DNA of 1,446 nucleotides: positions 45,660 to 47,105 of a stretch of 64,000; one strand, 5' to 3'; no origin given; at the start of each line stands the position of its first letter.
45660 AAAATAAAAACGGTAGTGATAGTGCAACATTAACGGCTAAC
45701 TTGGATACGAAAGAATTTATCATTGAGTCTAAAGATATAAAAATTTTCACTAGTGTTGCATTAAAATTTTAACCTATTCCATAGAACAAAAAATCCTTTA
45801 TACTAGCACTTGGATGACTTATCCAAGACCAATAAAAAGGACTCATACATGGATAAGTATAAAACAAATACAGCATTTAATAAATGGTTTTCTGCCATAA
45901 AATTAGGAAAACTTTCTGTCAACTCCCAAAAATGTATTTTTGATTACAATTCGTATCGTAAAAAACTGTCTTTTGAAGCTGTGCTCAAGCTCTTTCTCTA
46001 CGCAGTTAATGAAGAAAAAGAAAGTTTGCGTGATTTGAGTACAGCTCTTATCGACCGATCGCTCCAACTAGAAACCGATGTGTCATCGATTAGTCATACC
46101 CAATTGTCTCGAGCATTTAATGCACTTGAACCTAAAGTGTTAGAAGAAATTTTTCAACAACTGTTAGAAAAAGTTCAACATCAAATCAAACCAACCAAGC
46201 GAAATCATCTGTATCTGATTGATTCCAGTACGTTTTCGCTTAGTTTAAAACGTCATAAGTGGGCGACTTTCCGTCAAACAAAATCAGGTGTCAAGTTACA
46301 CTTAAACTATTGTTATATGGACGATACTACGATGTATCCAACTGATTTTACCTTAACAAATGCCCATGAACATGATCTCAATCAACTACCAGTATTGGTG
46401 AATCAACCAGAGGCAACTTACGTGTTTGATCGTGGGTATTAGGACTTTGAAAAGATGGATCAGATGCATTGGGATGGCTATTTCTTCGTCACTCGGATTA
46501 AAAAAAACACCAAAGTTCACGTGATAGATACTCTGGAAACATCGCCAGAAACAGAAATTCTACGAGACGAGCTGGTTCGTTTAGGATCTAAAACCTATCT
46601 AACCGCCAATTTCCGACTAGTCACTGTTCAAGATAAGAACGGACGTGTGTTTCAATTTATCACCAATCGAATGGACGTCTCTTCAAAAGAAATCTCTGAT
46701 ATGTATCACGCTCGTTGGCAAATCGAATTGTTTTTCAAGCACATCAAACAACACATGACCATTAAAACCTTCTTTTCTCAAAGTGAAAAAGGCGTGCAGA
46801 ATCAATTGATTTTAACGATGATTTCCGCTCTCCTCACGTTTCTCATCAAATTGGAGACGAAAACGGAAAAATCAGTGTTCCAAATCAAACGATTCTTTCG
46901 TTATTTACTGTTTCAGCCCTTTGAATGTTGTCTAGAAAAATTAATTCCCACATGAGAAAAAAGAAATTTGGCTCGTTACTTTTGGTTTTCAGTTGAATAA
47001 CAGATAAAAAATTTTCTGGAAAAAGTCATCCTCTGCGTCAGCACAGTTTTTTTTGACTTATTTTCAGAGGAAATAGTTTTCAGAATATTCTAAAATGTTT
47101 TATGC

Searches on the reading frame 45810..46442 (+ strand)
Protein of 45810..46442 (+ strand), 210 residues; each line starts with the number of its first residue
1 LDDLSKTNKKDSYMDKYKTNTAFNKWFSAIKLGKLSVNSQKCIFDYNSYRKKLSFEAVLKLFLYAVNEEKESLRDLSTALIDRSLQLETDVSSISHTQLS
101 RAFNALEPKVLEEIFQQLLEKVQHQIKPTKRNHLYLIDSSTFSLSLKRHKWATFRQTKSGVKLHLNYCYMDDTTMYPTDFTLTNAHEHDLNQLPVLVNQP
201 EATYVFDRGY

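Call 87: search_protein_families(library=pfam, proteins=[window:45810-46442:+], max_evalue=0.001)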
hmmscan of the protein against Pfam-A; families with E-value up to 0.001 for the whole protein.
window:45810-46442:+ (210 aa): 2 families
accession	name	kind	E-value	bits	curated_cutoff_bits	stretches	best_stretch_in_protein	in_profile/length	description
PF01609.27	DDE_Tnp_1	-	2.3e-05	24.7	23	1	135-210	7-86/200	Transposase DDE domain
PF14294.11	DUF4372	-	0.00092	19.8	25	1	19-80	2-61/74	Domain of unknown function (DUF4372)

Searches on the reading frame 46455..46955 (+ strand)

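Call 87: search_protein_families(library=pfam, proteins=[window:46455-46955:+], max_evalue=0.001)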
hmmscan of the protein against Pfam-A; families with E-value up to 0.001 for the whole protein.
window:46455-46955:+ (166 aa): 2 families
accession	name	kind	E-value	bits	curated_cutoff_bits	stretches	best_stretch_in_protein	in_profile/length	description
PF01609.27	DDE_Tnp_1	-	5.2e-13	49.6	23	1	7-126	98-199/200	Transposase DDE domain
PF13701.12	DDE_Tnp_1_4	-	2.9e-05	22.9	34.7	1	8-142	239-386/435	Transposase DDE domain group 1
